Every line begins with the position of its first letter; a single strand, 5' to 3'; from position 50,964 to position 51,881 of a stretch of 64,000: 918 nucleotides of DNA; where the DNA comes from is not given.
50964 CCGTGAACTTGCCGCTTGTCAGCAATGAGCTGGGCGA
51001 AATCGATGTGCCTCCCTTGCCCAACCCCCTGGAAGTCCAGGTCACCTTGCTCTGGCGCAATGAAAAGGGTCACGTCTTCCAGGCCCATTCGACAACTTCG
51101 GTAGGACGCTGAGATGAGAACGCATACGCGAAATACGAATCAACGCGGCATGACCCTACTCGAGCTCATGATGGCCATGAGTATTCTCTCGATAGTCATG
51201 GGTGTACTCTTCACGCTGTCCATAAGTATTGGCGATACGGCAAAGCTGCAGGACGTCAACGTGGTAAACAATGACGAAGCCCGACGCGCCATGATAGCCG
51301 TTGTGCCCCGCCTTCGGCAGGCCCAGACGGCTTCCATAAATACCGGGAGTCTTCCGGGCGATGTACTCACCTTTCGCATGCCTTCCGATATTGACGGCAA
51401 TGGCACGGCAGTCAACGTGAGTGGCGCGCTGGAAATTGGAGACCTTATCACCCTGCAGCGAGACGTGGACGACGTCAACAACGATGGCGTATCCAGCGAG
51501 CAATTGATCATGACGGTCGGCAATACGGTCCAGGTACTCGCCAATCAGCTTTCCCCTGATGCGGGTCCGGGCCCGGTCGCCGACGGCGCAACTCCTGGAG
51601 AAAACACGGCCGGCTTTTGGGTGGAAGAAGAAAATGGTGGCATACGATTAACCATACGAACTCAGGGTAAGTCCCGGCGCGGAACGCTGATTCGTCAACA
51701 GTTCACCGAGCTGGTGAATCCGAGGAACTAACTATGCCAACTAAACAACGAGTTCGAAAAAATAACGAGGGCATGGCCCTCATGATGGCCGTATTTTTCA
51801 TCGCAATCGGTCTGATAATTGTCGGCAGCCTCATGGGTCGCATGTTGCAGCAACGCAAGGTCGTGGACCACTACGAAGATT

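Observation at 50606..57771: Two tandem paralogous GspI/J/K-like 'tip' cassettes, each with a TM-TPR partner, and no filament machinery nearby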

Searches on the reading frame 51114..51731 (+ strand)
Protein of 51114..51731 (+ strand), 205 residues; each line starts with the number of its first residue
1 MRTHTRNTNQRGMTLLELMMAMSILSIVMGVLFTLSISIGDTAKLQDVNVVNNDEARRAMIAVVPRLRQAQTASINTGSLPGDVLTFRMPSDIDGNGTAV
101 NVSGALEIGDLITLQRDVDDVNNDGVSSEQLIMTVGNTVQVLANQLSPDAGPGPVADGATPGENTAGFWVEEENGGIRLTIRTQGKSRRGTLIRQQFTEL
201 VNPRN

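Call 3: search_protein_families(library=pfam, proteins=[window:51114-51731:+], max_evalue=1)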
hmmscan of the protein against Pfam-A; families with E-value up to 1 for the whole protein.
window:51114-51731:+ (205 aa): 1 family
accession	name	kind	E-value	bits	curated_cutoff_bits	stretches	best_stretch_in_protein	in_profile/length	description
PF07963.17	N_methyl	-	4.8e-09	35.9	21.2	1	8-33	2-27/27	Prokaryotic N-terminal methylation motif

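Call 4: search_protein_families(library=ncbifam, proteins=[window:51114-51731:+], max_evalue=1)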
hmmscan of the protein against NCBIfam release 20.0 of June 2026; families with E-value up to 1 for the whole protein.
window:51114-51731:+ (205 aa): 14 families
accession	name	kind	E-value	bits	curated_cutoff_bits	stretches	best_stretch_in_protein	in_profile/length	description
TIGR02532.1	IV_pilin_GFxxxE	domain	5.2e-07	29.2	16.3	1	10-32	1-23/24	prepilin-type N-terminal cleavage/methylation domain-containing protein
TIGR02599.1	TIGR02599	subfamily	3.5e-05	23.2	256.5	1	12-71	1-60/361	Verru_Chthon cassette protein C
NF007848.0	PRK10557.1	equivalog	0.00098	18.5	120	1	3-29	3-29/192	prepilin peptidase-dependent protein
NF041013.1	T4P_ComGE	equivalog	0.0014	18.7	49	1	9-34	2-27/83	competence type IV pilus minor pilin ComGE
NF038304.1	EPS_HpsC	equivalog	0.0025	17.4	200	1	4-61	14-71/318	hormogonium polysaccharide secretion pseudopilin HpsC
TIGR01707.1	gspI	equivalog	0.0035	17.8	44.35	1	12-47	1-37/101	type II secretion system minor pseudopilin GspI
NF007800.0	PRK10506.1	equivalog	0.004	17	158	1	6-29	4-27/163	prepilin peptidase-dependent protein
NF007862.0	PRK10574.1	equivalog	0.0087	16.2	138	1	8-31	2-25/145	prepilin peptidase-dependent pilin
TIGR01708.2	typeII_sec_gspH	equivalog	0.012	15.6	80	1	10-33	1-24/169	type II secretion system minor pseudopilin GspH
NF041002.1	pilin_ComGF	equivalog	0.069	13.4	80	1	10-43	1-34/139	competence type IV pilus minor pilin ComGF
NF010829.0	PRK14233.1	equivalog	0.093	12.9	128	0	99-133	41-74/133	fluoride efflux transporter CrcB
NF041775.1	typeIV_PilA_Myxo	equivalog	0.11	12.5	400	1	1-31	1-31/214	type IV pilin protein PilA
NF047828.1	T3SSXpsI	equivalog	0.12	12.4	150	1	10-34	1-25/132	type II secretion system protein XpsI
TIGR01710.1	typeII_sec_gspG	equivalog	0.13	12.3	88.85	1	11-48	1-38/134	type II secretion system major pseudopilin GspG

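Call 54: search_solved_structures(query=A3, max_evalue=10)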
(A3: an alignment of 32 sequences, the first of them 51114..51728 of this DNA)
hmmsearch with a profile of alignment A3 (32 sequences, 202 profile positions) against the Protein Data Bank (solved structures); distinct sequences matched with E-value up to 10: 16.
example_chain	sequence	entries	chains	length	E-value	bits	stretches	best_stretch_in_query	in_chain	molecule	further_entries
9laa_A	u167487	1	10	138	0.0015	21.6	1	2-29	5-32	Type IV pilin protein PilA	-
9egp_A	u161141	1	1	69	0.0027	20.8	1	3-30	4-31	Geopilin domain 1 protein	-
7tgg_A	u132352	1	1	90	0.0035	20.4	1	3-29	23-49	Geopilin domain 1 protein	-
8pfb_G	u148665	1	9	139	0.021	17.8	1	10-50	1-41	Type IV pilin PilE1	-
9lab_B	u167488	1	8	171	0.054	16.5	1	4-27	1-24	MSHA major pilin subunit MshA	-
8pdc_A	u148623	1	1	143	0.057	16.4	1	98-151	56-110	histidine kinase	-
8uhf_A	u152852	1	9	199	0.23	14.4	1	10-47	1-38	Toxin co-regulated pilin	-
8tj2_C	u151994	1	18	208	0.4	13.6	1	10-49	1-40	Type IV major pilin protein PilA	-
8p3b_A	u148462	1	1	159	0.58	13.1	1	10-45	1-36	Fimbrial protein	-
5g23_A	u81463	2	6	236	0.64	13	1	5-64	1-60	TYPE-IV LIKE PILIN TTHA1219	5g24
5kua_A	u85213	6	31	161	0.81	12.7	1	10-45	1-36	pilin | Neisseria meningitidis PilE variant SB-GATDH | Neisseria meningitidis PilE, SB-DATDH variant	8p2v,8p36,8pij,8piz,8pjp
2hi2_A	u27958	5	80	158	0.84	12.6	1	10-45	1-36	Fimbrial protein | PilA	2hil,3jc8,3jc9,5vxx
1ay2_A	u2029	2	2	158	0.86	12.6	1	10-45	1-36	TYPE 4 PILIN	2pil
8tob_GA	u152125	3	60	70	1.1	12.2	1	11-46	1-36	Fimbrial protein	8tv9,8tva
6xxd_A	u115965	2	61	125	1.4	11.9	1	10-54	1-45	PilA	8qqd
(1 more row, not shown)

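Call 59: find_homologous_proteins(query=window:51114-51731:+, max_evalue=0.001)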
Query window:51114-51731:+ (205 aa): 64 proteins with E <= 0.001 among 412 candidates.
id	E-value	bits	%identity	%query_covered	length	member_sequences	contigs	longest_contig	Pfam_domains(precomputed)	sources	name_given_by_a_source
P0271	2.5e-112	391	100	91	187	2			-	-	-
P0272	3.0e-92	326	77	98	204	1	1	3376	PF07963.18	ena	-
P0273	1.0e-90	321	78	94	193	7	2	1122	-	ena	-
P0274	1.9e-90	320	73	100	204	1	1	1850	PF07963.18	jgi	jgi:prepilin-type N-terminal cleavage/methylation domain-containing protein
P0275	5.4e-90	318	75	98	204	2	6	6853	PF07963.18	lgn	-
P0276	2.6e-89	316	75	98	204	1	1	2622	PF07963.18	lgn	-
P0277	4.3e-88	312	72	98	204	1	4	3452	PF07963.18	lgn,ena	-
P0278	7.4e-88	311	74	96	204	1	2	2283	PF07963.18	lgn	-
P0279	1.7e-85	303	72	96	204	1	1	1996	PF07963.18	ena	-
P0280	2.9e-85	303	71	96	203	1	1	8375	PF07963.18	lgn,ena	-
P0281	5.7e-85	302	71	96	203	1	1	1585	PF07963.18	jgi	jgi:hypothetical protein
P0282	5.9e-85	302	73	94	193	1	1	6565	-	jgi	jgi:hypothetical protein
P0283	2.8e-84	300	75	91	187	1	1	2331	-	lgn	-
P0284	4.3e-84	299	70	96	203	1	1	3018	-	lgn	-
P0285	1.5e-83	297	73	94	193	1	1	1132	-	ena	-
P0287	3.0e-82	293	66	100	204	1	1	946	PF07963.18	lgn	-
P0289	1.0e-81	291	68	98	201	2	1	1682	PF07963.18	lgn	-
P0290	2.9e-81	290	66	98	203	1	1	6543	PF07963.18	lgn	-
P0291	2.9e-81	290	66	98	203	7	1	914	PF07963.18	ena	-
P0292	6.0e-81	289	68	96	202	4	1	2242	PF07963.18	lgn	-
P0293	1.2e-80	288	66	99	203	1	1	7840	PF07963.18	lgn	-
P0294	1.4e-80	287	66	98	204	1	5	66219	PF07963.18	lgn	-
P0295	3.1e-80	286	67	99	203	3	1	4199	PF07963.18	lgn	-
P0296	3.8e-80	286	68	96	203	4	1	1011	PF07963.18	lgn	-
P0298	6.6e-80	285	68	95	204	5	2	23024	PF07963.18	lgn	-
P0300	1.4e-79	284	67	96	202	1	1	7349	PF07963.18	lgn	-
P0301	1.5e-79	284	66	96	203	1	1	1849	PF07963.18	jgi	jgi:type II secretory pathway pseudopilin PulG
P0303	3.0e-79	283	66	95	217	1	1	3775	PF07963.18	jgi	jgi:hypothetical protein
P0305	1.9e-77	277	64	96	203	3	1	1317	PF07963.18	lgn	-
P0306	3.8e-77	276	65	99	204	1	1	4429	PF07963.18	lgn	-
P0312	3.9e-72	260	66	98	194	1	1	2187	PF07963.18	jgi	-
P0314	2.9e-70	254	61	100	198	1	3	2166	PF07963.18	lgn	-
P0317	1.4e-62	229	56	95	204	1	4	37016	PF07963.18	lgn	-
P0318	6.8e-62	227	56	95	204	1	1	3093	PF07963.18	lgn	-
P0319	5.3e-61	224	57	97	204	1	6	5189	PF07963.18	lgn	-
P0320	2.9e-60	221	56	96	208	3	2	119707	PF07963.18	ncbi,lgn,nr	ncbi:MAG: prepilin-type N-terminal cleavage/methylation domain-containing protein [Candidatus Hydrog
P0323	1.2e-54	203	54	95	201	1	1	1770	PF07963.18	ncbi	-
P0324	5.5e-48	181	49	96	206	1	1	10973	PF07963.18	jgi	-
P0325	5.1e-47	178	46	96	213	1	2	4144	PF07963.18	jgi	jgi:prepilin-type N-terminal cleavage/methylation domain-containing protein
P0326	1.0e-44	171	48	96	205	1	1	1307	PF07963.18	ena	-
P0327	1.7e-44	170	47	95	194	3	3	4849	PF07963.18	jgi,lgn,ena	jgi:prepilin-type N-terminal cleavage/methylation domain-containing protein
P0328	3.4e-43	166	45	95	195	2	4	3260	PF07963.18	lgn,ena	-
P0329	9.2e-42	161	46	99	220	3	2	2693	PF07963.18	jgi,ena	-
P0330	1.8e-41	160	45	99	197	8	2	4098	PF07963.18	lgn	-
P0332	9.1e-28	115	39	96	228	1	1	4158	PF07963.18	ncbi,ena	-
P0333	7.3e-25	106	51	53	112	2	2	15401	PF07963.18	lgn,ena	-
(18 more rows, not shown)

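Call 68: predict_structure(alignment_id=A5)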
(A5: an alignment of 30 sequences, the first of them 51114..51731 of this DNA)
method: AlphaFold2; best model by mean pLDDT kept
length: 205 residues; sequences in the alignment: 30
mean_pLDDT: 91.1   pTM: 0.76
mean pLDDT of the five models: 91.1, 88.6, 87.8, 86.6, 85.3
residues with pLDDT >= 90: 156; 70-90: 36; 50-70: 12; < 50: 1
segments of 3 or more residues with pLDDT < 50: none
pLDDT, mean of each block of 10 residues (from residue 1): 60 85 95 90 91 96 96 93 96 92 92 96 89 96 95 86 92 96 93 96 89
secondary structure, 60 per line:
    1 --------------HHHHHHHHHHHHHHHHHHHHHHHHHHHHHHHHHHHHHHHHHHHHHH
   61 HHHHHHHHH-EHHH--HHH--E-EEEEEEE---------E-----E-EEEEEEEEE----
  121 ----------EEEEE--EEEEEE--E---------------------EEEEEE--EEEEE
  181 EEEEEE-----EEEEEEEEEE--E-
elements in order: H15-69 E84-90 E108-116 E131-135 E138-143 E168-173 E176-186 E192-201

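Call 71: fold_search(model_id=the predicted structure, library=pdb)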
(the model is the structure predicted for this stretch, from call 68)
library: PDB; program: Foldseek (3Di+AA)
matches with E <= 10: 743; with E <= 0.001: 0
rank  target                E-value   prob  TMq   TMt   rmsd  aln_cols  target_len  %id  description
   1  4tsz_F                1.4e-01  0.04  0.11  0.07  17.5       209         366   13  Crystal structure of DNA polymerase sliding clamp from Pseudomonas aeruginosa with ligand (released 2014-09-10)
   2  9p8l_C                1.7e-01  0.96  0.16  0.40   1.3        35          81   20  Structure of Lockin in complex with 3'cADPR (released 2025-07-30)
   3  9p8l_B                2.3e-01  0.93  0.16  0.34   1.3        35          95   20  Structure of Lockin in complex with 3'cADPR (released 2025-07-30)
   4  8qci_B                2.7e-01  0.12  0.16  0.13  15.4       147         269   12  FCGBP D10 Assembly Segment (released 2024-03-06)
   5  3l1f                  2.9e-01  0.87  0.17  0.35   1.7        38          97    8  Bovine AlphaA crystallin (released 2010-05-12)
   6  6ams_C                2.9e-01  0.03  0.08  0.06  18.8       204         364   13  Crystal structure of the DNA polymerase III subunit beta from Pseudomonas aeruginosa (released 2017-11-01)
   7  9p8l_A                3.3e-01  0.90  0.16  0.34   1.3        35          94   20  Structure of Lockin in complex with 3'cADPR (released 2025-07-30)
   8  8y9n_A                3.6e-01  0.18  0.18  0.05   6.1        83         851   11  Cas12h1-crRNA-dsDNA ternary complex (released 2025-02-12)
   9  4ydz_B                3.8e-01  0.72  0.16  0.32   2.1        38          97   16  Stress-induced protein 1 from Caenorhabditis elegans (released 2015-06-10)
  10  4m5t_E                4.8e-01  0.69  0.16  0.36   2.4        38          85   10  Disulfide trapped human alphaB crystallin core domain in complex with C-terminal peptide (released 2014-04-09)
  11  1se8                  4.8e-01  0.06  0.13  0.12  17.4       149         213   11  Structure of single-stranded DNA-binding protein (SSB) from D. radiodurans (released 2004-06-15)
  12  4ye0_A                5.4e-01  0.60  0.16  0.30   2.4        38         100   16  Stress-induced protein 1 truncation mutant (43 - 140) from Caenorhabditis elegans (released 2015-06-10)
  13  3l1e                  5.7e-01  0.75  0.17  0.32   1.7        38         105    8  Bovine AlphaA crystallin Zinc Bound (released 2010-05-12)
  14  6rid_B                6.0e-01  0.04  0.13  0.03  24.4       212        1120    6  Structure of Vaccinia Virus DNA-dependent RNA polymerase elongation complex (released 2019-12-18)
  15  8i34_A                6.4e-01  0.06  0.14  0.15  14.2       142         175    9  The crystal structure of EPD-BCP1 from a marine sponge (released 2023-08-16)
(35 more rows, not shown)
